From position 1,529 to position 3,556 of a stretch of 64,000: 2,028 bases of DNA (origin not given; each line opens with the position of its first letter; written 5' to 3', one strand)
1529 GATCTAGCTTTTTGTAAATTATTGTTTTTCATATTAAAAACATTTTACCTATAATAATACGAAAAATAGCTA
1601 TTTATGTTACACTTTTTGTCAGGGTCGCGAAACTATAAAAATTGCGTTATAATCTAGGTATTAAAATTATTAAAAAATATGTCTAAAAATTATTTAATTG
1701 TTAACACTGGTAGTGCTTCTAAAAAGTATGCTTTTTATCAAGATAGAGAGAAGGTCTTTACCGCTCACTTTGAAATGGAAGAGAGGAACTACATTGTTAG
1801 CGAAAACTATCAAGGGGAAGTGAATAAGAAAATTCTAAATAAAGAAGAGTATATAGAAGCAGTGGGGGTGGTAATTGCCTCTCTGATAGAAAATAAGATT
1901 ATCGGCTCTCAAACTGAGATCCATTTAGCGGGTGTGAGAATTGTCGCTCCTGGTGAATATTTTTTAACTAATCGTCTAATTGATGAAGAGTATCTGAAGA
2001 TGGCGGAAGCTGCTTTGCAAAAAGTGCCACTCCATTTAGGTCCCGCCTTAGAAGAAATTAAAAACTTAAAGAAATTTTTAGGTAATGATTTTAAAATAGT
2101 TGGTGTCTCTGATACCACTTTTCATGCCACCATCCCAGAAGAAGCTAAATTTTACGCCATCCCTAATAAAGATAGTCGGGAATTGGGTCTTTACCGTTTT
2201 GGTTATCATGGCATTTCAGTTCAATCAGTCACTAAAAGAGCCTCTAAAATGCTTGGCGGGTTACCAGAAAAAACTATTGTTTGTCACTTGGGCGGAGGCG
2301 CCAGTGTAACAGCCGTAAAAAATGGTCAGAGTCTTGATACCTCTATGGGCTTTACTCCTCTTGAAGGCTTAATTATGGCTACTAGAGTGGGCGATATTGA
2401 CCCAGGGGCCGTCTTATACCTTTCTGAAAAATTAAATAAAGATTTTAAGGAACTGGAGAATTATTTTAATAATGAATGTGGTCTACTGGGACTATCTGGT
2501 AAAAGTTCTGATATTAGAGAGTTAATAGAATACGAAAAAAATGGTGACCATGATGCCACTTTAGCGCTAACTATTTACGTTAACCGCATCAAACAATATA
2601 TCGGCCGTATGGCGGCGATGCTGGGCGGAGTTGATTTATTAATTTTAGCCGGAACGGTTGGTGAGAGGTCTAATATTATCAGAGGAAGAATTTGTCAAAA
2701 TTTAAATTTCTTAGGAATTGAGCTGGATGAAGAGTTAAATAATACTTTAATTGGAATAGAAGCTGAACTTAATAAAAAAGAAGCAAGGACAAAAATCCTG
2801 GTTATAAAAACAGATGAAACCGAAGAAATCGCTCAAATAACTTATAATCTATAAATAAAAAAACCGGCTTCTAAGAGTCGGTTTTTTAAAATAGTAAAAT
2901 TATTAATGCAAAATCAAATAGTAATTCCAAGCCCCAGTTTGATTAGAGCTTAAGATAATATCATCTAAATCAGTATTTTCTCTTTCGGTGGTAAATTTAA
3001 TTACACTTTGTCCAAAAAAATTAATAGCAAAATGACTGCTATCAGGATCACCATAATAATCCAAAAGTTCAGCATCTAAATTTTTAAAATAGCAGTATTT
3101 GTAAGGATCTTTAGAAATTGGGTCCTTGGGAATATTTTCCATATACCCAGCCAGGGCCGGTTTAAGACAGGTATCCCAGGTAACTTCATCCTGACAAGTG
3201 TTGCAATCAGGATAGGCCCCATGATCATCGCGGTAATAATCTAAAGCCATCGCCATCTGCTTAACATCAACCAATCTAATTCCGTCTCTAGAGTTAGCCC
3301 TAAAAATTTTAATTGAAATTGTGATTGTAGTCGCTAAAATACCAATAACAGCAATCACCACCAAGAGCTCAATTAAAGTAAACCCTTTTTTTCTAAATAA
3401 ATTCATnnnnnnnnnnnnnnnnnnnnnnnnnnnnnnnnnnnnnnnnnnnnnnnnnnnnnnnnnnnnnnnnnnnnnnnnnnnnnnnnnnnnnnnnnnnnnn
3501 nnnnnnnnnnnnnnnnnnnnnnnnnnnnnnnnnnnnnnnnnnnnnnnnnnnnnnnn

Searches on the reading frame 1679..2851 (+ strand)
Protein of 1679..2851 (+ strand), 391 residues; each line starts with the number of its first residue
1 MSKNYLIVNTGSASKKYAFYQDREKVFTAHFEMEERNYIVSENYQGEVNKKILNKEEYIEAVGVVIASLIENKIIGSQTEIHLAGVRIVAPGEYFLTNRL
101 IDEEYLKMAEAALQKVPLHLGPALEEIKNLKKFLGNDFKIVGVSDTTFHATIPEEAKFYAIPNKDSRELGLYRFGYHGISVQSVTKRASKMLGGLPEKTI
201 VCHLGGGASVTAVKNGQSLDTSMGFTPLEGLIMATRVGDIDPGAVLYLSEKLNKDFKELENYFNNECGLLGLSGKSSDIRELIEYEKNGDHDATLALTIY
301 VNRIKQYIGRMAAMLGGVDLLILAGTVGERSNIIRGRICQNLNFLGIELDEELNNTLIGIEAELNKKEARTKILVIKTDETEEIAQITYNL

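Call 8: search_protein_families(library=pfam, proteins=[window:1679-2851:+])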
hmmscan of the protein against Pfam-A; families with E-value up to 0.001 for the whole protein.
window:1679-2851:+ (391 aa): 1 family
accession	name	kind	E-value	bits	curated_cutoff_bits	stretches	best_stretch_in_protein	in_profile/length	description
PF00871.23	Acetate_kinase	-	4.2e-102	342.2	22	1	6-386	3-392/392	Acetokinase family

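Call 27: find_related_loci(query=A2, collection=metagenome_contigs, flank=2500)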
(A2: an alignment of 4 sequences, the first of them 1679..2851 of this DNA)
Query A2 (391 aa) in metagenome_contigs; peptide patterns used: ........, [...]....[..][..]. (x = any residue, [..] = any of these).
592 stretches matched a pattern; 73 encode a relative of the query (tblastn E <= 1e-3); 73 distinct loci.
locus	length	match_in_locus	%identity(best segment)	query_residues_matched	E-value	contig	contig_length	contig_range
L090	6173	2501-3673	76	1-391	0e+0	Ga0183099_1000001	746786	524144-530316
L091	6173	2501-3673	75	1-391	0e+0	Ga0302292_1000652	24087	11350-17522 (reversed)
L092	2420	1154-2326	75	1-391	0e+0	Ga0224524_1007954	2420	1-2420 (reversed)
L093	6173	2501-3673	75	1-391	0e+0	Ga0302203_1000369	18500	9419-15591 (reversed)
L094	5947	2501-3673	73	1-391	0e+0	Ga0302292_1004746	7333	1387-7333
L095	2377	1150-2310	72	3-391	0e+0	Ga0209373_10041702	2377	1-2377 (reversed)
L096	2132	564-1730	71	3-391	0e+0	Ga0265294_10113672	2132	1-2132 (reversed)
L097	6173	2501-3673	73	1-391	0e+0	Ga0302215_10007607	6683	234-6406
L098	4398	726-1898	69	1-391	0e+0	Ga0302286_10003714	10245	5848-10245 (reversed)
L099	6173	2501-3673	69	1-391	0e+0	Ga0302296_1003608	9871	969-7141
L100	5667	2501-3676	71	1-391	0e+0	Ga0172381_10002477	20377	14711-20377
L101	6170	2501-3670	68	1-391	0e+0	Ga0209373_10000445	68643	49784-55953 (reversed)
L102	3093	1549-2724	69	1-391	0e+0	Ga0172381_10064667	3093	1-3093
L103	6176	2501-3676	69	1-391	7e-180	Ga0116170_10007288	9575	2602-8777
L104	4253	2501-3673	66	1-391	0e+0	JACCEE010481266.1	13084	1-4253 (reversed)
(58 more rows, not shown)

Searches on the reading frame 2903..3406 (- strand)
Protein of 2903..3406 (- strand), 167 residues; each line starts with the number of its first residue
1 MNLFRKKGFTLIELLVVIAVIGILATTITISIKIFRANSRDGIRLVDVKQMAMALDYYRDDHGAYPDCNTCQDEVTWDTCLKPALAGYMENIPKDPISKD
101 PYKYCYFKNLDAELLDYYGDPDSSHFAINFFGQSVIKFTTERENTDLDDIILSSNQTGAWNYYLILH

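Call 8: search_protein_families(library=pfam, proteins=[window:2906-3406:-])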
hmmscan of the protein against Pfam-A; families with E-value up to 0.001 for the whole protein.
window:2906-3406:- (167 aa): 2 families
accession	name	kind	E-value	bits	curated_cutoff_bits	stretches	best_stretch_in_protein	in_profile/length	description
PF07963.17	N_methyl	-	1.2e-08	34.5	21.2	1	5-28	3-26/27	Prokaryotic N-terminal methylation motif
PF08334.16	T2SSG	-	0.00079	19.9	21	0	46-105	16-77/108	Type II secretion system (T2SS), protein G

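Call 18: find_homologous_proteins(query=window:2906-3406:-, max_evalue=0.00001)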
Query window:2906-3406:- (167 aa): 1002 proteins with E <= 0.00001 among 8000 candidates; the best 120 are listed.
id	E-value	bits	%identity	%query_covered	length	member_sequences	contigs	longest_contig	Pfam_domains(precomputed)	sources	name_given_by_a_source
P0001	1.2e-102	359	94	100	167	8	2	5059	PF07963.18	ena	-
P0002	1.7e-26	111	55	58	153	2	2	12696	-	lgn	-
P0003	2.8e-20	90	47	62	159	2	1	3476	PF07963.18,PF08334.17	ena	-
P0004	1.3e-18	85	45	63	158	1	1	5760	PF07963.18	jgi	jgi:type II secretion system protein G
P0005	1.5e-18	85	37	90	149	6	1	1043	PF07963.18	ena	-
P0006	1.6e-18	85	47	63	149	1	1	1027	PF07963.18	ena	-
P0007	1.9e-18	85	38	92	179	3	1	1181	PF07963.18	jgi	jgi:prepilin-type N-terminal cleavage/methylation domain-containing protein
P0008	2.8e-18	84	37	86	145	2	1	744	PF07963.18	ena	-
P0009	4.4e-18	83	43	68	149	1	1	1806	PF07963.18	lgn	-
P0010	3.1e-16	77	45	57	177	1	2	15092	PF07963.18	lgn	-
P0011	4.4e-16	77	50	54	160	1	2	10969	PF07963.18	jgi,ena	-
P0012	9.1e-16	76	44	60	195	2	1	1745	PF07963.18,PF08334.17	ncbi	-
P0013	9.8e-16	76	45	63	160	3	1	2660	PF07963.18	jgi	jgi:type II secretion system protein G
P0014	2.3e-15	75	43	64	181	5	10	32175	PF07963.18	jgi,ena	-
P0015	3.2e-15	74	37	96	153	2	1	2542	PF07963.18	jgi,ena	-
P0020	7.0e-15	73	37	90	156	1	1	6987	PF07963.18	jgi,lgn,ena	-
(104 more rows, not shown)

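Call 19: find_encoding_contigs(protein=P0001, flank=3000, max_places=6)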
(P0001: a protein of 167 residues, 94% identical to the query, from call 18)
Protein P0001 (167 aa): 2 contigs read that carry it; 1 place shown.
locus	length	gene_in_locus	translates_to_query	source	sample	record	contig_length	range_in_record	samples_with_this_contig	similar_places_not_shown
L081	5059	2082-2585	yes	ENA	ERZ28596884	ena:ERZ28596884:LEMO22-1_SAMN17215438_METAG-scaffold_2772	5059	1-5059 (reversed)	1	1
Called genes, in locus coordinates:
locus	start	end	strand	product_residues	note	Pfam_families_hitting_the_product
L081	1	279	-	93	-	?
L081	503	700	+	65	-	PF00313:CSD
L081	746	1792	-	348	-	PF00478:IMPDH, PF03060:NMO (faint), PF01070:FMN_dh (weak)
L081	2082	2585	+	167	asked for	PF07963:N_methyl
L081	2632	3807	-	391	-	PF00871:Acetate_kinase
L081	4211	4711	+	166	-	-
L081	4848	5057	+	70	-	?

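Call 20: find_encoding_contigs(protein=P0002, flank=3000, max_places=6)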
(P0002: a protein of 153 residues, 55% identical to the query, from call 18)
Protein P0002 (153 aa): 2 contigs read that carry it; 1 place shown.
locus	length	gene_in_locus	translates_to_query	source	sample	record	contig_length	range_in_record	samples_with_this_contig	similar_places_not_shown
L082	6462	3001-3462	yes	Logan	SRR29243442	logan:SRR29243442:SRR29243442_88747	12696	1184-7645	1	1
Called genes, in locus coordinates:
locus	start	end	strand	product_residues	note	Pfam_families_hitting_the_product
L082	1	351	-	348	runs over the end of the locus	PF00478:IMPDH, PF03060:NMO (faint), PF01070:FMN_dh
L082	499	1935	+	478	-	PF13638:PIN_4, PF02562:PhoH, PF13245:AAA_19 (faint), PF13604:AAA_30 (faint)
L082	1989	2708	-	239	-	PF04402:SIMPL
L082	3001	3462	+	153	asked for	-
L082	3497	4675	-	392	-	PF00871:Acetate_kinase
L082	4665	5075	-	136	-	-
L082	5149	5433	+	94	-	-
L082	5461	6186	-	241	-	PF08534:Redoxin, PF00578:AhpC-TSA, PF10417:1-cysPrx_C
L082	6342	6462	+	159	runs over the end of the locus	-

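Call 21: find_encoding_contigs(protein=window:2903-3406:-, flank=3000, max_places=6)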
Protein window:2903-3406:- (167 aa): 5 contigs read that carry it; 2 places shown.
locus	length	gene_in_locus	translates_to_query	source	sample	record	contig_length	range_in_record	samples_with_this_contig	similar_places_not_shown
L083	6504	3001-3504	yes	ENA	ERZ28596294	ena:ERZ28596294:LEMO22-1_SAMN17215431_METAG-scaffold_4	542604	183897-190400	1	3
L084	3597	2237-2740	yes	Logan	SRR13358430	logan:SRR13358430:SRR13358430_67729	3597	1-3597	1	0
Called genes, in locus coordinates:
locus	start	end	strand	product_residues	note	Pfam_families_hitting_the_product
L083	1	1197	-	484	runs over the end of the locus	PF00005:ABC_tran, PF02463:SMC_N (faint), PF03193:RsgA_GTPase (faint), PF13401:AAA_22 (faint), PF13555:AAA_29 (faint), PF13304:AAA_21 (faint), PF00005:ABC_tran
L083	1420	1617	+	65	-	PF00313:CSD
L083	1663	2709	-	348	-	PF00478:IMPDH, PF03060:NMO (faint), PF01070:FMN_dh (weak)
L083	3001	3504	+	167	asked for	PF07963:N_methyl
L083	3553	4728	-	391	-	PF00871:Acetate_kinase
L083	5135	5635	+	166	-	-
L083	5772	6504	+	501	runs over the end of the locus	PF00753:Lactamase_B, PF12706:Lactamase_B_2 (weak), PF16661:Lactamase_B_6 (weak), PF10996:Beta-Casp, PF07521:RMMBL (weak)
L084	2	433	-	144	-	?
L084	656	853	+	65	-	PF00313:CSD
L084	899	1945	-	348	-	PF00478:IMPDH, PF03060:NMO (faint), PF01070:FMN_dh (weak)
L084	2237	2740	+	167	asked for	PF07963:N_methyl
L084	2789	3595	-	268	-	?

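Call 24: find_encoding_contigs(protein=P0015, flank=2500, max_places=5)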
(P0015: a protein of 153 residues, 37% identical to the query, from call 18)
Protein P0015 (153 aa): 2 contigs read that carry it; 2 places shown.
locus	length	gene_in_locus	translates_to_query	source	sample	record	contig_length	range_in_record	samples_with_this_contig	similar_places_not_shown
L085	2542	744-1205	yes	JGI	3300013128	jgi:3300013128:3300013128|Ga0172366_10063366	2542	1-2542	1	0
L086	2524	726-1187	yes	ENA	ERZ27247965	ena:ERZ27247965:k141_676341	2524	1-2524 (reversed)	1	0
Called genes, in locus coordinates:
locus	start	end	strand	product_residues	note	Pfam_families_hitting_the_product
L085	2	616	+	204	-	?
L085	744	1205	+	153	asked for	PF07963:N_methyl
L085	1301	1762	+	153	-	PF07963:N_methyl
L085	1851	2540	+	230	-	?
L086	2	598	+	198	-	?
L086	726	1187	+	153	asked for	PF07963:N_methyl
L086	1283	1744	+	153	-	PF07963:N_methyl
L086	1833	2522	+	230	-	?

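Call 25: find_encoding_contigs(protein=P0020, flank=2500, max_places=5)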
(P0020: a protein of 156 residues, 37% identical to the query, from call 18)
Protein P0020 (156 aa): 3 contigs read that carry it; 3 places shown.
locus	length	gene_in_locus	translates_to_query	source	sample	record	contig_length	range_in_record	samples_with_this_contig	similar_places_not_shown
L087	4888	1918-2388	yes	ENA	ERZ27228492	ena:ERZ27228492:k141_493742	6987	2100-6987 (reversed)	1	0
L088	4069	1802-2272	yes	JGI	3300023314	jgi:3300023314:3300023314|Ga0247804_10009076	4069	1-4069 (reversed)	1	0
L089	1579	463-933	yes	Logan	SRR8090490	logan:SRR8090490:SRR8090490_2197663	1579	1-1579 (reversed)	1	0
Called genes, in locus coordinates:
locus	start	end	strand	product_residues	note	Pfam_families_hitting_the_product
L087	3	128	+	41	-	?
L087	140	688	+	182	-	PF00281:Ribosomal_L5, PF00673:Ribosomal_L5_C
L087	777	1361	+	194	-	-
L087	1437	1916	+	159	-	PF07963:N_methyl, PF08334:T2SSG (weak)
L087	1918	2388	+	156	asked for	PF07963:N_methyl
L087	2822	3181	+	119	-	PF00410:Ribosomal_S8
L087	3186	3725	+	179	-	PF00347:Ribosomal_L6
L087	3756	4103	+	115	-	PF00861:Ribosomal_L18p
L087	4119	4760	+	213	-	PF00333:Ribosomal_S5, PF03719:Ribosomal_S5_C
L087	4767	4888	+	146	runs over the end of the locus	PF00828:Ribosomal_L27A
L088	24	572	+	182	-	PF00281:Ribosomal_L5, PF00673:Ribosomal_L5_C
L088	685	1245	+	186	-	-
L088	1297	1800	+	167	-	PF07963:N_methyl, PF08334:T2SSG (weak)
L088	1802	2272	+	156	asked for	PF07963:N_methyl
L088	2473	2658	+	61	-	PF00253:Ribosomal_S14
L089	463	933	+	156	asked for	PF07963:N_methyl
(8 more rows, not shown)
